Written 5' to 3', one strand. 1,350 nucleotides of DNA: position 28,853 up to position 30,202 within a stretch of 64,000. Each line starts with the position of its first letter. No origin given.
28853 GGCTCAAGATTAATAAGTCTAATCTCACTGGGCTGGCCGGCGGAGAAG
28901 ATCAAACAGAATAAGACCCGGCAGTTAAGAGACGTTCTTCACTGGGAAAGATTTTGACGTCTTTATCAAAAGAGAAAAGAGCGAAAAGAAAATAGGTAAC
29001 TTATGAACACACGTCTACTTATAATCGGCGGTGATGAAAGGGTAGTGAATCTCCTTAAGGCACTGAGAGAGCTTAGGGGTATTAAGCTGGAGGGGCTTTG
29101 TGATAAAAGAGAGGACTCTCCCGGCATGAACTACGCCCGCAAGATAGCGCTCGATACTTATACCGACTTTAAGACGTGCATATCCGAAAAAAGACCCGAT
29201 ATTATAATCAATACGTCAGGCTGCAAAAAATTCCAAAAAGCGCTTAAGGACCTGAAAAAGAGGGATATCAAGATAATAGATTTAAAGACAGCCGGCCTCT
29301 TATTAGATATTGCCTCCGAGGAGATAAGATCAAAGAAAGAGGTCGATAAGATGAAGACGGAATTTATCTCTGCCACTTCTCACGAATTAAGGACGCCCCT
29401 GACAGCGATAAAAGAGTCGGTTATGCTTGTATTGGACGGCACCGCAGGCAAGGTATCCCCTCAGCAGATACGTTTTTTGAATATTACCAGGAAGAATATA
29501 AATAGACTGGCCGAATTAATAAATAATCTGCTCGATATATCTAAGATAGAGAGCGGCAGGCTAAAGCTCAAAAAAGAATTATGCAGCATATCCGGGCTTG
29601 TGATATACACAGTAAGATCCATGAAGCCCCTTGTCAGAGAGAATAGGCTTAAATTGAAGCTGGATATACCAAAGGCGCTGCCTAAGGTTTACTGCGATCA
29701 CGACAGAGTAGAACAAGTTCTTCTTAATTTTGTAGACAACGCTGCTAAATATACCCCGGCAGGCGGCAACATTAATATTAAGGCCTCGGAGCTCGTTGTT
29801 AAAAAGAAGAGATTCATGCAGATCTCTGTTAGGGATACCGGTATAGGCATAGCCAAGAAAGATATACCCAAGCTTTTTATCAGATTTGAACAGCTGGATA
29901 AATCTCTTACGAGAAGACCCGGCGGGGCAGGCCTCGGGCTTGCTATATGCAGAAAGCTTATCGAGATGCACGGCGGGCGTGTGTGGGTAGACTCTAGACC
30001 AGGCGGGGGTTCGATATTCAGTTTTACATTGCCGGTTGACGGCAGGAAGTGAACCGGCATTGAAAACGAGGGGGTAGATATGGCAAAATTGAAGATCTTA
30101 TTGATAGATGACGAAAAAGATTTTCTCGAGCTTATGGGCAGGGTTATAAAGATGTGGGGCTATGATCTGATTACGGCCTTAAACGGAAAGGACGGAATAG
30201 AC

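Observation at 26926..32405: Signalling locus with four orphan receivers and two soluble kinases, one fused to a degenerate GGDEF and a PilZ domain, directly upstream of the pilus genes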

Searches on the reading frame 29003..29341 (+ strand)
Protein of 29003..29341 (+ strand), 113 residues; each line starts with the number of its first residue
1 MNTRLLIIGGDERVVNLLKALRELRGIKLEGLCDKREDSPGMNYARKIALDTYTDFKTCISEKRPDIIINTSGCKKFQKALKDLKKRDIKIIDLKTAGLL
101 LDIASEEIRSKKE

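Call 54: search_solved_structures(query=A5, max_evalue=1, show_alignments=2)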
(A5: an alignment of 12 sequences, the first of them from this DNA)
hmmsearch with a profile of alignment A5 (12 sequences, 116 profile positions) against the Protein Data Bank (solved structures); distinct sequences matched with E-value up to 1: 50.
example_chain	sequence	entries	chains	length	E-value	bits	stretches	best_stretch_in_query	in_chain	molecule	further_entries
1nvm_B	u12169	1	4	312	6.1e-07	32.4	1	4-99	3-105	acetaldehyde dehydrogenase (acylating)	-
8ih7_B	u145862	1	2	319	0.0001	25.3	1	4-58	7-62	Acetaldehyde dehydrogenase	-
7z3s_A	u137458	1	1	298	0.00015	24.8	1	5-87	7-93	Acetaldehyde dehydrogenase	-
4zv6_A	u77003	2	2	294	0.00023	24.1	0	11-33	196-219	AlphaRep-7 | alpha-Rep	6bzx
9sah_A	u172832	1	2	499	0.00059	22.8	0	11-31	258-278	E4-NB2 synthetic fusion protein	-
3tqr_A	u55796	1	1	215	0.00079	22.4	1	7-56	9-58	Phosphoribosylglycinamide formyltransferase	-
5zz5_A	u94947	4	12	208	0.001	22.1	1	3-93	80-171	Redox-sensing transcriptional repressor Rex | Redox-sensing transcriptional repressor Rex 1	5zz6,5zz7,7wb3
6fsq_A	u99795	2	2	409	0.0011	21.9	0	11-28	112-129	alphaRep A3_bGFPD | A3_bGFPD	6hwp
4lrs_B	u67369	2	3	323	0.0012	21.8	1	10-78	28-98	Acetaldehyde dehydrogenase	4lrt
6ft5_A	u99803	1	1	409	0.0013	21.7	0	11-28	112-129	alphaRep A3_A3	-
6veh_A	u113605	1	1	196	0.0014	21.6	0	11-31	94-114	HEAT repeat domain-containing protein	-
4xl5_C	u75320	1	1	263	0.0016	21.4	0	11-28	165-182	bGFP-A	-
6gwc_C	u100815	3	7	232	0.0049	19.9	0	11-28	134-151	iE5 ALPHAREP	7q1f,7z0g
3kcq_A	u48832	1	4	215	0.0077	19.2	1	6-61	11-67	Phosphoribosylglycinamide formyltransferase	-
6z3b_A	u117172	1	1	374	0.0079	19.2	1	10-95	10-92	Gfo/Idh/MocA family oxidoreductase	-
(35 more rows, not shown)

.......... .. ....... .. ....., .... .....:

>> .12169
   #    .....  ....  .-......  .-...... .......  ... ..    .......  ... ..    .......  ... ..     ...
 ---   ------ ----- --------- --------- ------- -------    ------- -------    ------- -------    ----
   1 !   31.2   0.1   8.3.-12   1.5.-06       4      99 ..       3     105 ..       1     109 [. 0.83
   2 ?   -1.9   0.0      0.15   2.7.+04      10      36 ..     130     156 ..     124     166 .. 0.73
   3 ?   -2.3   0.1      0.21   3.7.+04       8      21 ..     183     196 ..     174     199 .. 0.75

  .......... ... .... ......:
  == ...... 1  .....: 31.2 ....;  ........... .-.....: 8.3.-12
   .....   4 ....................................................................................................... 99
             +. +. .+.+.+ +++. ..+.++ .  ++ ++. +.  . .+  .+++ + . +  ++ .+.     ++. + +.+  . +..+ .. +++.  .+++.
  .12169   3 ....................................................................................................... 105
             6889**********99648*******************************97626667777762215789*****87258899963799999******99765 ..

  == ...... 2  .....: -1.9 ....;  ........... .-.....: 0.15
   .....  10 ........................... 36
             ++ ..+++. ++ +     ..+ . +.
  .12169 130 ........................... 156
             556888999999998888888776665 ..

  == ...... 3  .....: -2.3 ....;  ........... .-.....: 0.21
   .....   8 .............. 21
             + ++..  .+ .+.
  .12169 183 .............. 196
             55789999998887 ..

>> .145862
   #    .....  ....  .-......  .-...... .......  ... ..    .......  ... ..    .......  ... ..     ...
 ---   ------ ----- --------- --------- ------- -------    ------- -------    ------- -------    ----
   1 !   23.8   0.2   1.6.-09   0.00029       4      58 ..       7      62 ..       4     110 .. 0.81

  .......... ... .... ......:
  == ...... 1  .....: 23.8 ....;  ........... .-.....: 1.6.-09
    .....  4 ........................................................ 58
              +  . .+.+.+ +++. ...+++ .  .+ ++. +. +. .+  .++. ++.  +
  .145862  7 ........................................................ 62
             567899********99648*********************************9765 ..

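Call 55: search_protein_families(library=pfam, alignment_id=A5, max_evalue=0.1)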
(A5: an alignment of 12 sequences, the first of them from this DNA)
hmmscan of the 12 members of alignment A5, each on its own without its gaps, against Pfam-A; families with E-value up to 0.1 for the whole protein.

A. member 1, seq(113 aa): 3 families
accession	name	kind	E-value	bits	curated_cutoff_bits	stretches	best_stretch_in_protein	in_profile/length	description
PF10087.14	DUF2325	-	0.0064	17.1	33.6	0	5-48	2-44/94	Uncharacterized protein conserved in bacteria (DUF2325)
PF16924.11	DpaA_N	-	0.013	16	29.2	1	5-43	2-40/116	Dipicolinate synthase subunit A N-terminal domain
PF06925.17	MGDG_synth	-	0.048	14.2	25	1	35-73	60-98/169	Monogalactosyldiacylglycerol (MGDG) synthase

B. families by the number of members that match (of 12 scanned): 37 families (the first 25 are shown)
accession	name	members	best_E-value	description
PF01408.29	GFO_IDH_MocA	9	6.6e-07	Oxidoreductase family, NAD-binding Rossmann fold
PF01113.26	DapB_N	8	1.6e-07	Dihydrodipicolinate reductase, N-terminus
PF02629.25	CoA_binding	5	1.3e-07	CoA binding domain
PF03447.22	NAD_binding_3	5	2.6e-05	Homoserine dehydrogenase, NAD binding domain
PF02844.21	GARS_N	4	0.00036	Phosphoribosylglycinamide synthetase, N domain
PF01118.30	Semialdhyde_dh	4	0.00084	Semialdehyde dehydrogenase, NAD binding domain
PF17836.7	PglD_N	3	0.00021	PglD N-terminal domain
PF01488.26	Shikimate_DH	3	0.0062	Shikimate / quinate 5-dehydrogenase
PF02254.24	TrkA_N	3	0.011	TrkA-N domain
PF21360.3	PylC-like_N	3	0.018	PylC-like, N-terminal domain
PF13241.12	NAD_binding_7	2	0.002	Putative NAD(P)-binding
PF21799.2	MurD-like_N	2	0.0063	Mur ligase MurD-like, N-terminal domain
PF00551.24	Formyl_trans_N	2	0.02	Formyl transferase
PF07363.16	DUF1484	1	0.0009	Protein of unknown function (DUF1484)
PF02571.20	CbiJ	1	0.0013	Precorrin-6x reductase CbiJ/CobK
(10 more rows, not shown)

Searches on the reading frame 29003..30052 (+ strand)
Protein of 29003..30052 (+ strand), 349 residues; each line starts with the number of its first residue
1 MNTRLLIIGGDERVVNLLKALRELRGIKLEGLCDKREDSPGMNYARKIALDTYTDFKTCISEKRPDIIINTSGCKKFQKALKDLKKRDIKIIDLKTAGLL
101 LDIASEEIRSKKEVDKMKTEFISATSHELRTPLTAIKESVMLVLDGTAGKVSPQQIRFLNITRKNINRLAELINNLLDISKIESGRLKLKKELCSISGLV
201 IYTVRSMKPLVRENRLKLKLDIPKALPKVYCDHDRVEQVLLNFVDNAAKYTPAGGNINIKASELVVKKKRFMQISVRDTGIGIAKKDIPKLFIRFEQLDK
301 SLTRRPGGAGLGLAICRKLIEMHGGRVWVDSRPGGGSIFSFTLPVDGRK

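Call 3: search_protein_families(library=pfam, proteins=[window:29003-30052:+], max_evalue=0.1)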
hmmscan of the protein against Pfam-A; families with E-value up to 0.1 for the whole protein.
window:29003-30052:+ (349 aa): 5 families
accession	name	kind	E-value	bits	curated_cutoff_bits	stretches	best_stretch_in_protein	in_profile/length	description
PF02518.31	HATPase_c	-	7.2e-32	110.6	26.4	1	232-346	2-110/111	Histidine kinase-, DNA gyrase B-, and HSP90-like ATPase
PF00512.31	HisKA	-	2.3e-16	60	26.9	1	117-185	1-66/66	His Kinase A (phospho-acceptor) domain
PF13589.12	HATPase_c_3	-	0.0027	18.2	25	1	236-312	3-76/137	Histidine kinase-, DNA gyrase B-, and HSP90-like ATPase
PF08776.16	VASP_tetra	-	0.017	15.1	25.8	1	111-130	16-35/36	VASP tetramerisation domain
PF16924.11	DpaA_N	-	0.083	13.5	29.2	0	5-40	2-37/116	Dipicolinate synthase subunit A N-terminal domain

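Call 4: search_protein_families(library=ncbifam, proteins=[window:29003-30052:+], max_evalue=0.1)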
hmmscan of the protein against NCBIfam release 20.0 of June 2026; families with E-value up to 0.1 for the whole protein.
window:29003-30052:+ (349 aa): 85 families (the best 25 are shown)
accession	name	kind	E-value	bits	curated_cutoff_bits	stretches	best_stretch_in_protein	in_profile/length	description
NF046044.1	PnpS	equivalog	2.1e-63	214.7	400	1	105-344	157-390/390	two-component system histidine kinase PnpS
NF033092.0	HK_WalK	equivalog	3.6e-62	210.8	725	1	106-345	360-594/594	cell wall metabolism sensor histidine kinase WalK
NF047874.1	MASE3_PAS_HK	subfamily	1.7e-60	205.5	560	1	94-346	384-626/655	MASE3 domain-containing sensor histidine kinase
NF006800.0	PRK09303.1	equivalog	2.8e-54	184.5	342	1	91-345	127-377/383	histidine kinase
TIGR02966.1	phoR_proteo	equivalog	1.8e-53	181.7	334.2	1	88-343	86-333/333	phosphate regulon sensor histidine kinase PhoR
TIGR02956.1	TMAO_torS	equivalog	1.2e-50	172.6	676.5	1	113-346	459-683/967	TMAO reductase system sensor histidine kinase/response regulator TorS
NF008318.0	PRK11107.1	equivalog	7.4e-48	163.3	890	1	110-346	285-519/920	two-component sensor histidine kinase BarA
NF040691.1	MtrAB_MtrB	equivalog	2.7e-46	158.7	450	1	105-345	258-492/507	MtrAB system histidine kinase MtrB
NF041947.1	LuxQ_Vibrio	equivalog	4.8e-45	153.8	1200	1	112-347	466-698/843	quorum-sensing autoinducer 2 sensor kinase/phosphatase LuxQ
NF007793.0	PRK10490.1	equivalog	1.1e-44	152.7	1123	1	102-346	648-883/895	two-component system sensor histidine kinase KdpD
NF038297.2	hybrid_HK_HrmK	equivalog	2.4e-44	152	725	1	112-346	229-458/607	hybrid histidine kinase/response regulator HrmK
NF041880.1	EPS_EpsF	equivalog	1.8e-43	148.8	900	1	102-344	258-492/492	response regulator EpsF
NF041735.1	hist_kin_RppB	equivalog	3.1e-42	144.9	400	1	119-344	217-438/438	two-component system sensor histidine kinase RppB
NF011874.0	PRK15347.1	equivalog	3.4e-42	144.5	852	1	113-346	393-615/921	two component system sensor kinase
NF045911.1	TCSHisKinNblS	equivalog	1.7e-41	142.3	1000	1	105-345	375-620/621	two-component system sensor histidine kinase NblS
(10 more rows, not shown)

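Call 46: find_homologous_proteins(query=window:29003-30052:+, max_evalue=1e-10)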
Query window:29003-30052:+ (349 aa): 7925 proteins with E <= 1e-10 among 8000 candidates; the best 120 are listed.
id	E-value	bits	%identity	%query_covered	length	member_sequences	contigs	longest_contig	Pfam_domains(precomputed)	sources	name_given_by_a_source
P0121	2.0e-222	755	100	100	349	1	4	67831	PF02518.32,PF00512.32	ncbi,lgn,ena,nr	ncbi:MAG: HAMP domain-containing histidine kinase [Candidatus Omnitrophica bacterium]|nr:HAMP domain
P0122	2.6e-163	561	71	99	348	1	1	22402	PF02518.32,PF00512.32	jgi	-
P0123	1.6e-113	397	57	71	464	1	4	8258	PF13188.14,PF02518.32,PF00512.32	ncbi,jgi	-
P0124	1.8e-110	387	57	71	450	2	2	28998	PF13188.14,PF02518.32,PF00512.32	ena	-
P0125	6.1e-109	382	53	100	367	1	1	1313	PF02518.32,PF00512.32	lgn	-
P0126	7.2e-108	379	51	99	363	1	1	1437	PF02518.32,PF00512.32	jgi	-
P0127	9.1e-107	375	54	98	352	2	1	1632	PF02518.32,PF00512.32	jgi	-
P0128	2.3e-106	374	51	100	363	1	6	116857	PF02518.32,PF00512.32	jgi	-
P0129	7.5e-106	372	58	68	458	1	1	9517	PF02518.32,PF00512.32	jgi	-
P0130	7.7e-105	369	52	99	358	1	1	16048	PF02518.32,PF00512.32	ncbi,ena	-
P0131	6.5e-104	366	51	100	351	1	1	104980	PF02518.32,PF00512.32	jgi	-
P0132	6.0e-103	363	48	100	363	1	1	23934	PF02518.32,PF00512.32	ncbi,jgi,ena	-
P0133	4.5e-102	360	50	68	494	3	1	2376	PF13596.13,PF13426.14,PF12860.14,PF08448.17,PF02518.32,PF00512.32,PF00989.32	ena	-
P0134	5.7e-101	356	48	99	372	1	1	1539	PF02518.32,PF00512.32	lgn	-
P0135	6.2e-101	356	55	71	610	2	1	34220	PF02518.32,PF13492.13,PF00512.32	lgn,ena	-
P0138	5.9e-85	303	47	99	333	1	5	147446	PF02518.32,PF00512.32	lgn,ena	-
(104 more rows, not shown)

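Call 48: find_encoding_contigs(protein=P0128, flank=8000, max_places=1)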
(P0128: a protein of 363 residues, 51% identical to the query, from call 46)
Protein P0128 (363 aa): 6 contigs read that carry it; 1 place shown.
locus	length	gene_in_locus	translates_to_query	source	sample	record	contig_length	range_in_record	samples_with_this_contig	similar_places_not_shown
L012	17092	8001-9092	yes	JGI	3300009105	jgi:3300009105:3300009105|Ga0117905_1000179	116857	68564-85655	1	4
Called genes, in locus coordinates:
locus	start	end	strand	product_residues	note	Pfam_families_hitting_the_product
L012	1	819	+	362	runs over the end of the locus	PF12826:HHH_2 (weak), PF14520:HHH_5 (weak), PF02481:DNA_processg_A, PF18306:LDcluster4 (weak), PF17782:WHD_DprA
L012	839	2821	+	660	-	PF01751:Toprim, PF01131:Topoisom_bac, PF01396:Zn_ribbon_Top1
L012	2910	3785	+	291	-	PF02899:Phage_int_SAM_1, PF13102:Phage_int_SAM_5 (weak), PF13495:Phage_int_SAM_4, PF00589:Phage_integrase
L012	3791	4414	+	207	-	PF02568:ThiI (faint), PF06508:QueC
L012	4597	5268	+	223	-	PF13353:Fer4_12, PF04055:Radical_SAM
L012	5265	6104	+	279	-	PF05681:Fumerase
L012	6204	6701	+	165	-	PF05683:Fumerase_C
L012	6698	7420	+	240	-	PF01138:RNase_PH, PF03725:RNase_PH_C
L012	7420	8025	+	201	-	PF01725:Ham1p_like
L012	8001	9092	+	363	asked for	PF00512:HisKA, PF02518:HATPase_c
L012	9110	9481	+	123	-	PF00072:Response_reg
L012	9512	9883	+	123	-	PF00072:Response_reg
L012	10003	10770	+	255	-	-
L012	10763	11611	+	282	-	PF08843:AbiEii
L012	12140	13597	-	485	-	PF00239:Resolvase, PF07508:Recombinase, PF13408:Zn_ribbon_recom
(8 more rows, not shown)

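Call 49: find_encoding_contigs(protein=P0131, flank=8000, max_places=1)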
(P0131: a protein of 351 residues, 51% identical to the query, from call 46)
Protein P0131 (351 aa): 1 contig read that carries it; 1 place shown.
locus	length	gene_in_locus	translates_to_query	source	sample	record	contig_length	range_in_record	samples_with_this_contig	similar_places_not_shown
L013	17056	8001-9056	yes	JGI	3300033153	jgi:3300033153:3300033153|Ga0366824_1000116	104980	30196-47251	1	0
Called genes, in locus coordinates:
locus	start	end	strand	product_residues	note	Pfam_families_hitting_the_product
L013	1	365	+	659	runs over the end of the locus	PF02743:dCache_1, PF00672:HAMP, PF00512:HisKA, PF02518:HATPase_c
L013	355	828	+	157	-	PF00072:Response_reg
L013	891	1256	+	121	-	PF00072:Response_reg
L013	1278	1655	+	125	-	PF00072:Response_reg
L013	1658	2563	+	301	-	PF00512:HisKA, PF02518:HATPase_c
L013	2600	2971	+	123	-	PF00072:Response_reg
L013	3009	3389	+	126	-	PF00072:Response_reg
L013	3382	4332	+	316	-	PF00682:HMGL-like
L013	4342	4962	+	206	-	PF01081:Aldolase, PF01180:DHO_dh (faint)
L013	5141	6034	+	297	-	-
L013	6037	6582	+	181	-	PF04542:Sigma70_r2, PF08281:Sigma70_r4_2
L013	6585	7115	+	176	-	-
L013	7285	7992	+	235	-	-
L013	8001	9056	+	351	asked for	PF00512:HisKA, PF02518:HATPase_c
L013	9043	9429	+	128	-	PF00072:Response_reg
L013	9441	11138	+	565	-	PF05157:MshEN, PF00437:T2SSE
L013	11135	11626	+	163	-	PF07963:N_methyl (weak)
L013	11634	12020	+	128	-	PF07963:N_methyl (weak)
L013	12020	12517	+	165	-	PF07963:N_methyl (weak)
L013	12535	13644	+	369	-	-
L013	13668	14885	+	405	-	PF28597:T2SSF_N, PF00482:T2SSF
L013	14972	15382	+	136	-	PF07963:N_methyl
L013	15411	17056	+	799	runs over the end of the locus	PF09586:YfhO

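Call 50: find_encoding_contigs(protein=P0138, flank=8000, max_places=1)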
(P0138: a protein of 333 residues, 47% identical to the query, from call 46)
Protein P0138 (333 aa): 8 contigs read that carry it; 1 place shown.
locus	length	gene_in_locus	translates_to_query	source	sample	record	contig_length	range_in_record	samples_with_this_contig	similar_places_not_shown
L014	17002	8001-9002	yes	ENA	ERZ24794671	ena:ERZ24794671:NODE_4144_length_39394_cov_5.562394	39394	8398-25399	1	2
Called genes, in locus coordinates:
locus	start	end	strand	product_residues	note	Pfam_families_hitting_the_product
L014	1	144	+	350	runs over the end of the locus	PF01118:Semialdhyde_dh, PF02774:Semialdhyde_dhC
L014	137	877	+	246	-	PF01416:PseudoU_synth_1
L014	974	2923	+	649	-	PF02743:dCache_1, PF00672:HAMP, PF00512:HisKA, PF02518:HATPase_c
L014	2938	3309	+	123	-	PF00072:Response_reg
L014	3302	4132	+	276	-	PF00512:HisKA, PF02518:HATPase_c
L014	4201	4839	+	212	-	-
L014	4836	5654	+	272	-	PF08843:AbiEii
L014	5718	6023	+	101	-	PF21956:DUF6922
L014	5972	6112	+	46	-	-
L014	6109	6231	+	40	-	-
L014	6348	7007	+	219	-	PF01797:Y1_Tnp (faint)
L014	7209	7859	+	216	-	PF08448:PAS_4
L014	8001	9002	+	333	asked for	PF00512:HisKA, PF02518:HATPase_c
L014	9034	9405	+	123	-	PF00072:Response_reg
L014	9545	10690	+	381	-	PF13784:Fic_N, PF02661:Fic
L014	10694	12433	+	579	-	PF05157:MshEN, PF00437:T2SSE, PF13401:AAA_22 (faint)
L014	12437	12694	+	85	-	-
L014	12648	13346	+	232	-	PF08843:AbiEii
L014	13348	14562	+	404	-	PF28597:T2SSF_N, PF00482:T2SSF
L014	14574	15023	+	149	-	PF07963:N_methyl, PF08334:T2SSG (weak)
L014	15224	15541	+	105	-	-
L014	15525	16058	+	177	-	-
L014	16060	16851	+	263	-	PF00754:F5_F8_type_C, PF22633:F5_F8_type_C_2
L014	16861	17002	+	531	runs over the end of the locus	PF11104:PilM_2, PF06723:MreB_Mbl (weak), PF14450:FtsA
